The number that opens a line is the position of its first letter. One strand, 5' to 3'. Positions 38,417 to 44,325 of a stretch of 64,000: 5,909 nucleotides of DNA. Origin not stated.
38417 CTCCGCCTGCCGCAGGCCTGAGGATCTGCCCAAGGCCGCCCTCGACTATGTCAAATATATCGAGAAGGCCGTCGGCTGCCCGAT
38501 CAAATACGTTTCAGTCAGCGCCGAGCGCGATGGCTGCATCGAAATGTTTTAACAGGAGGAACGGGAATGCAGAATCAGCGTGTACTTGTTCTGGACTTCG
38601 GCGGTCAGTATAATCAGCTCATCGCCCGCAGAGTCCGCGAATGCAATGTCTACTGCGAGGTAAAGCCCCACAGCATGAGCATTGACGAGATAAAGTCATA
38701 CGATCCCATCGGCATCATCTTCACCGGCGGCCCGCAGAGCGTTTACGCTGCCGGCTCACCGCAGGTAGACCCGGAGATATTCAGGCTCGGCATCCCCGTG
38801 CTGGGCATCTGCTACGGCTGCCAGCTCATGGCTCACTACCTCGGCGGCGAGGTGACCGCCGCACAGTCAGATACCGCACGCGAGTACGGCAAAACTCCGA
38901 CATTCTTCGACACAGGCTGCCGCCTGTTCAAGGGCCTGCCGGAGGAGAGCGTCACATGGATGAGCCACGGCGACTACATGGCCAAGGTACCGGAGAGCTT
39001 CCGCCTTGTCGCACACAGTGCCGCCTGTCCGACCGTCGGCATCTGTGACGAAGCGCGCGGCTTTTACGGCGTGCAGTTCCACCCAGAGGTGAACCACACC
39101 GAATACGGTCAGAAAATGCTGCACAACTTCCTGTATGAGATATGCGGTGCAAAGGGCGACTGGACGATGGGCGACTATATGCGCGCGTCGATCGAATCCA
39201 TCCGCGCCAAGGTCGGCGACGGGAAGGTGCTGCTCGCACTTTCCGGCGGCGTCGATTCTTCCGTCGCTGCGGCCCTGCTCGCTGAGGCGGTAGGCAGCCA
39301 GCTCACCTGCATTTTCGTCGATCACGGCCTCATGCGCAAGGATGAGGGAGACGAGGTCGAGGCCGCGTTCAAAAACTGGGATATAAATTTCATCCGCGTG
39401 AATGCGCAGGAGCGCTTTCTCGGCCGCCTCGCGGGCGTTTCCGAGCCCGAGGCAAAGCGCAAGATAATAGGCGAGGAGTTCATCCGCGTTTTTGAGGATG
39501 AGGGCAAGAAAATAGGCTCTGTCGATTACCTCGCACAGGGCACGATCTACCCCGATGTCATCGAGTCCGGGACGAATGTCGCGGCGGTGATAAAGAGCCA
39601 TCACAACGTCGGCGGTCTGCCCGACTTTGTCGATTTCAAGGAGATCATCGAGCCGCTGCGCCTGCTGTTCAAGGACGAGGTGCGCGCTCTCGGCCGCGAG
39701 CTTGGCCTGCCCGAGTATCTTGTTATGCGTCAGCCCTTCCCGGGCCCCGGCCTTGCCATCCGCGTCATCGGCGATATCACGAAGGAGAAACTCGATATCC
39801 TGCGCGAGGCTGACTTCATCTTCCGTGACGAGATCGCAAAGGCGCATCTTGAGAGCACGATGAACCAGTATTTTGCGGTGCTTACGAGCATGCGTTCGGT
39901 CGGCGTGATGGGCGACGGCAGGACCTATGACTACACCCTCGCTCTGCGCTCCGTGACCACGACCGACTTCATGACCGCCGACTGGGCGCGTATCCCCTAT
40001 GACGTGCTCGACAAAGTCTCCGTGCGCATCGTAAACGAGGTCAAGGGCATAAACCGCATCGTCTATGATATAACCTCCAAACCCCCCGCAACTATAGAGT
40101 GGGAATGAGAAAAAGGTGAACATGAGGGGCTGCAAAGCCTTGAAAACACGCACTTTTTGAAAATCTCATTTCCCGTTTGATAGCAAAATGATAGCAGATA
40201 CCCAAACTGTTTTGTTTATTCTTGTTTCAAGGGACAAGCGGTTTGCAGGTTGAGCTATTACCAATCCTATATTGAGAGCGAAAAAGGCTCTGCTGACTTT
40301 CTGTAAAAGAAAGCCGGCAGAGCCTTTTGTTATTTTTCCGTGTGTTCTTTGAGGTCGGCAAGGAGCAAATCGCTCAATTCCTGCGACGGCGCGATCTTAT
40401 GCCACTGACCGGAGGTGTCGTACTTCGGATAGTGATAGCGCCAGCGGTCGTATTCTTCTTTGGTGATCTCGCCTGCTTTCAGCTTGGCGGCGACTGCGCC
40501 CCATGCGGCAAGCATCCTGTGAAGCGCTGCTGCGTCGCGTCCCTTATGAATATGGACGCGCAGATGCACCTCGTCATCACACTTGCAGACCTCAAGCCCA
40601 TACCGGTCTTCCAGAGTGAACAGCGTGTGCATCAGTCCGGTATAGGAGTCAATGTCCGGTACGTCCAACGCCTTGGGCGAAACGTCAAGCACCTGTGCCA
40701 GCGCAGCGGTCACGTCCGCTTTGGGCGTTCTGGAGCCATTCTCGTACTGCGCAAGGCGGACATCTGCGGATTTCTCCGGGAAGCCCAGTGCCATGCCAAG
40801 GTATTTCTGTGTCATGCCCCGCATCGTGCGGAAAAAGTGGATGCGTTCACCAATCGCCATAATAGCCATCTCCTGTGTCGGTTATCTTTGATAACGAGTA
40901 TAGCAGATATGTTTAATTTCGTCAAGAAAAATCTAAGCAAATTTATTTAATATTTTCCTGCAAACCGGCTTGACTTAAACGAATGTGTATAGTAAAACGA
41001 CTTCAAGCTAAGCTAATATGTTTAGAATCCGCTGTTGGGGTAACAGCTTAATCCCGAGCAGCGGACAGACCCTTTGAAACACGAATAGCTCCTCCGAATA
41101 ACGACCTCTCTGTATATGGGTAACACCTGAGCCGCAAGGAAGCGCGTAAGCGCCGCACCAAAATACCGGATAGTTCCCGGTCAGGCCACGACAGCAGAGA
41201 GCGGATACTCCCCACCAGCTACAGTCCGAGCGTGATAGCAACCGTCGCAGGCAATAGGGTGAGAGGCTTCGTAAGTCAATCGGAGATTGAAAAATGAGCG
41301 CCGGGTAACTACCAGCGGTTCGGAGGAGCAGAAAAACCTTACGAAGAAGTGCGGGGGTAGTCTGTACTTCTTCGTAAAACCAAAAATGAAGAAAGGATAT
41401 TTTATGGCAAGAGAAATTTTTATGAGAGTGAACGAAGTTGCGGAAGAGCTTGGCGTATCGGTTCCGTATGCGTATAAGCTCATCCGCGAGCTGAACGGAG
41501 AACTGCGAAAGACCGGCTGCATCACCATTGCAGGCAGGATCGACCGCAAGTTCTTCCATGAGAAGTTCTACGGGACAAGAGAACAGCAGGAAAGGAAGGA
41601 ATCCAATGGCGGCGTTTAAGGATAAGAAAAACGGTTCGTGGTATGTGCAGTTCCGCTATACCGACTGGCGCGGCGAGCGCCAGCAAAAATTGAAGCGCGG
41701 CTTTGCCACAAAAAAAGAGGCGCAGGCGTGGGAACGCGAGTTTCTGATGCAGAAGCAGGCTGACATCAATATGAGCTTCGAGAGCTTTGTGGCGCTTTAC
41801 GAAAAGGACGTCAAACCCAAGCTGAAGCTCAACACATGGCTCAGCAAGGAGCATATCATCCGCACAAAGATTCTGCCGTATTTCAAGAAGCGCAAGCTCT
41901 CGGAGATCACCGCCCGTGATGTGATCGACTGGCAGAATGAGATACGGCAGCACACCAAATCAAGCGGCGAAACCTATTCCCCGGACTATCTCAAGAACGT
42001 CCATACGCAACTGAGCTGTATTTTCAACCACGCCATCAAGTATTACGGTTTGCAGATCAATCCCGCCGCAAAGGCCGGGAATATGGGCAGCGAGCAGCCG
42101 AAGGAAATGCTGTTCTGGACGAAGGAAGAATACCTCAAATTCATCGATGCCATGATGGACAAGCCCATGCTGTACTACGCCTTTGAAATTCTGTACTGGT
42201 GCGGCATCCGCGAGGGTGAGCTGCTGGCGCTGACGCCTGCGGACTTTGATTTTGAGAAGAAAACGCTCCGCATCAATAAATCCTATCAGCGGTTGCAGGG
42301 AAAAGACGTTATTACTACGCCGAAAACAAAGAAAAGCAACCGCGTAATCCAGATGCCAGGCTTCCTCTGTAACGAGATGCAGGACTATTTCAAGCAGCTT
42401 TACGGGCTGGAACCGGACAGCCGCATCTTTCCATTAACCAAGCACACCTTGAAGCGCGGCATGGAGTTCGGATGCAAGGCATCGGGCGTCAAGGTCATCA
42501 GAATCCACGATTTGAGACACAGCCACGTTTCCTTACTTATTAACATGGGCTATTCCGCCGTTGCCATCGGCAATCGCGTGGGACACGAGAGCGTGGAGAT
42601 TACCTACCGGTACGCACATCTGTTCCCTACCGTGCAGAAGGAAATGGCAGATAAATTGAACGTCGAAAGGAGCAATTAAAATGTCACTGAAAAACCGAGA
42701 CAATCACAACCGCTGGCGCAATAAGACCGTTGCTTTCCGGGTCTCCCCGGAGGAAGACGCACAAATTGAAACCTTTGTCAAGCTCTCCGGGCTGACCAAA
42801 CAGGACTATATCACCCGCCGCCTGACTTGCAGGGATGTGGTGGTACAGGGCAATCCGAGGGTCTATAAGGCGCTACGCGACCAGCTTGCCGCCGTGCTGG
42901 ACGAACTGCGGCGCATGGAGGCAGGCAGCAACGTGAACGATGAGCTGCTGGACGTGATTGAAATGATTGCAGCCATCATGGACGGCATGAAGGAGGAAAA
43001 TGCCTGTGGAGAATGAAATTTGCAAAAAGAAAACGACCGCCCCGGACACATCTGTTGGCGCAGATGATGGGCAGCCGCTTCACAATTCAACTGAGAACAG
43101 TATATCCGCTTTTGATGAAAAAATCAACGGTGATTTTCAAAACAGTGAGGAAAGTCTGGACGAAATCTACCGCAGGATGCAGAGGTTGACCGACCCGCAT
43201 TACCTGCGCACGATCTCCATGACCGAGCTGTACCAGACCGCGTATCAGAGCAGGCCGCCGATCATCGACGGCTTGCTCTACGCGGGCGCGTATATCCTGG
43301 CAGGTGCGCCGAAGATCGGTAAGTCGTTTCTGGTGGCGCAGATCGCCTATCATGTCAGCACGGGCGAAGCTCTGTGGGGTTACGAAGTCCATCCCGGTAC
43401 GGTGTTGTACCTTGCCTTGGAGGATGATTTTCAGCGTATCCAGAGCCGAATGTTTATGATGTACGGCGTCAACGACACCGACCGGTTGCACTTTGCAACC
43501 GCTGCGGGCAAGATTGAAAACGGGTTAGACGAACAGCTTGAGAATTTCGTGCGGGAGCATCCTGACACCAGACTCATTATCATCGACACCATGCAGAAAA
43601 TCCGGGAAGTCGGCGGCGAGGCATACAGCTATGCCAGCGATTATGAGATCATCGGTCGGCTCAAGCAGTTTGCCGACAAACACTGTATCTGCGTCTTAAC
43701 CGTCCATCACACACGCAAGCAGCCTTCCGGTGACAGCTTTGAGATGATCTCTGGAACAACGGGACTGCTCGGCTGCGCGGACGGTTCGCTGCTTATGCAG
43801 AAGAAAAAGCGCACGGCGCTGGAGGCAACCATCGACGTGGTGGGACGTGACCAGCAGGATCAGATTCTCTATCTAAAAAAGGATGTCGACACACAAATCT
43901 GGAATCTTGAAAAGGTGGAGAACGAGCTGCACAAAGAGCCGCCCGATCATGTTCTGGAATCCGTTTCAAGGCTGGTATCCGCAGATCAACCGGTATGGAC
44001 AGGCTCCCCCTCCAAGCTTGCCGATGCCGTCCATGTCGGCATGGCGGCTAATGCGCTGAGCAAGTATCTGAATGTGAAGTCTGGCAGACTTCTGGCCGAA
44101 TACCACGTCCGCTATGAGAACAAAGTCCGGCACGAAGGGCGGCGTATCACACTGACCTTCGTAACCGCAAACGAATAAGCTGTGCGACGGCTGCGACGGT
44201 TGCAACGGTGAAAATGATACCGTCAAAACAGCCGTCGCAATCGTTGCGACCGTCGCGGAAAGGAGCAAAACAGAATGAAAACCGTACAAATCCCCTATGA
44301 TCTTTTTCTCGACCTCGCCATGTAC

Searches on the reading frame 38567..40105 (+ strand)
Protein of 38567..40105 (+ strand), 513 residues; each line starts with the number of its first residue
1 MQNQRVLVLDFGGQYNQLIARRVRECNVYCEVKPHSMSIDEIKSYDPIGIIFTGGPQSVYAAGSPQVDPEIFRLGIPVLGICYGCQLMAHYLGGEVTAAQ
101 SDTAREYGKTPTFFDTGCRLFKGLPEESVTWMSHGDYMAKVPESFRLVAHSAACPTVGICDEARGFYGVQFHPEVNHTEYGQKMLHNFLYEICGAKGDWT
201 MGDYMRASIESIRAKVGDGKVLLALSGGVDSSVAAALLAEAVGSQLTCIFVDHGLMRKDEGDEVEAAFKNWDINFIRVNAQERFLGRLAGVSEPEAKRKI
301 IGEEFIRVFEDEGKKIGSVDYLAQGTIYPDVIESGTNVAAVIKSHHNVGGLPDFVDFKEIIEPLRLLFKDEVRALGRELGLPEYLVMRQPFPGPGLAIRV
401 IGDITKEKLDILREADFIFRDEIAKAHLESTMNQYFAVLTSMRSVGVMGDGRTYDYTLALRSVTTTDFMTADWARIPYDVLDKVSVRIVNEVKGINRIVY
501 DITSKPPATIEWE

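Call 16: search_protein_families(library=pfam, proteins=[window:38567-40105:+], max_evalue=0.01)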
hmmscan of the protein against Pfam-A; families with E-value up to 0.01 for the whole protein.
window:38567-40105:+ (513 aa): 10 families
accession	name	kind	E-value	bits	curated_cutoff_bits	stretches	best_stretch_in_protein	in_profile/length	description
PF00117.34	GATase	-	1.9e-44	152.1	22.8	1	7-191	1-189/190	Glutamine amidotransferase class-I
PF00958.27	GMP_synt_C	-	2.5e-44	149.7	27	1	421-512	1-92/92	GMP synthase C terminal domain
PF02540.23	NAD_synthase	-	2.3e-09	37.2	21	1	208-279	8-80/242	NAD synthase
PF07722.19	Peptidase_C26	-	8.1e-07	29.5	20.5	1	71-174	101-219/219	Peptidase C26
PF03054.22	tRNA_Me_trans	-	1.5e-05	25.2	20.6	1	220-257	2-38/202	tRNA methyl transferase HUP domain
PF00764.25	Arginosuc_synth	-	0.00018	22.1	27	1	220-285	1-66/162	Arginosuccinate synthase N-terminal HUP domain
PF00733.27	Asn_synthase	-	0.0002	21.6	21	1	216-266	15-62/354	Asparagine synthase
PF01171.26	ATP_bind_3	-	0.0008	19.6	27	1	220-273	1-59/182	PP-loop family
PF02568.20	ThiI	-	0.0047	17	20.5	1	218-264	3-49/197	Thiamine biosynthesis protein (ThiI)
PF06508.19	QueC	-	0.0072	16.3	22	0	221-281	2-61/210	Queuosine biosynthesis protein QueC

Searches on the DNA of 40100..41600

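Call 70: search_rna_families(source=window, start=40100, end=41600, threshold=evalue, max_evalue=1)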
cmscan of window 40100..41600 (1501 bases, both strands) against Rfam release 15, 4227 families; matches with E-value up to 1: 3.
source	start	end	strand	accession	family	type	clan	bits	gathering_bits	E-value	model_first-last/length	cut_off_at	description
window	40282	40329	+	RF04001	mir-7918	Gene; miRNA;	-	25.6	80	0.0099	1-58/58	no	mir-7918 microRNA precursor family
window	40282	40328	+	RF03510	mir-3660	Gene; miRNA;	-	21.3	70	0.3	14-69/82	no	mir-3660 microRNA precursor family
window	40282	40328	+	RF03557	MIR6019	Gene; miRNA;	-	21.2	100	0.31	33-80/111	no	MIR6019 microRNA precursor family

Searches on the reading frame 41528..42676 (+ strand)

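Call 16: search_protein_families(library=pfam, proteins=[window:41528-42676:+], max_evalue=0.01)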
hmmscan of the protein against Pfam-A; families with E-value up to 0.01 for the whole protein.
window:41528-42676:+ (383 aa): 3 families
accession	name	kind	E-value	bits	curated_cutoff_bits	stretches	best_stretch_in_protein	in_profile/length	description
PF14659.12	Phage_int_SAM_3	-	6.8e-18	65.1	22.6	1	84-139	2-57/58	Phage integrase, N-terminal SAM-like domain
PF00589.27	Phage_integrase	-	4e-17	63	27.1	1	198-366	4-169/172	Phage integrase family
PF14657.12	Arm-DNA-bind_4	-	3.5e-16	58.9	22.3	1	37-76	1-42/47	Arm DNA-binding domain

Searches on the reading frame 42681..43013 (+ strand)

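Call 16: search_protein_families(library=pfam, proteins=[window:42681-43013:+], max_evalue=0.01)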
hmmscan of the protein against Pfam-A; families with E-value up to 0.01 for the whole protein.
window:42681-43013:+ (111 aa): 1 family
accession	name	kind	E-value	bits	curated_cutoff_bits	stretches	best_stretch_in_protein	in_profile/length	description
PF21983.2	NikA-like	-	2.1e-11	44.2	27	1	11-79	1-61/72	Mobilization protein NikA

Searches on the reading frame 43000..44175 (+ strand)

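Call 16: search_protein_families(library=pfam, proteins=[window:43000-44175:+], max_evalue=0.01)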
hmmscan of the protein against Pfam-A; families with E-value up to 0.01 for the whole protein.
window:43000-44175:+ (392 aa): 5 families
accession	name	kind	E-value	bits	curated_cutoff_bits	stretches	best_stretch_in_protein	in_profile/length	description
PF13481.12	AAA_25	-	5.3e-29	101.7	27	1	78-241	15-193/195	AAA domain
PF03796.21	DnaB_C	-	0.00052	19.9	27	1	88-199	12-111/255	DnaB-like helicase C terminal domain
PF13401.12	AAA_22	-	0.0012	19.6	27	1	95-205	5-97/130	AAA domain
PF13173.12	AAA_14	-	0.004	17.6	27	0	97-205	4-78/129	AAA domain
PF13191.12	AAA_16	-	0.0099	16.8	32.6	0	96-205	25-148/167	AAA ATPase domain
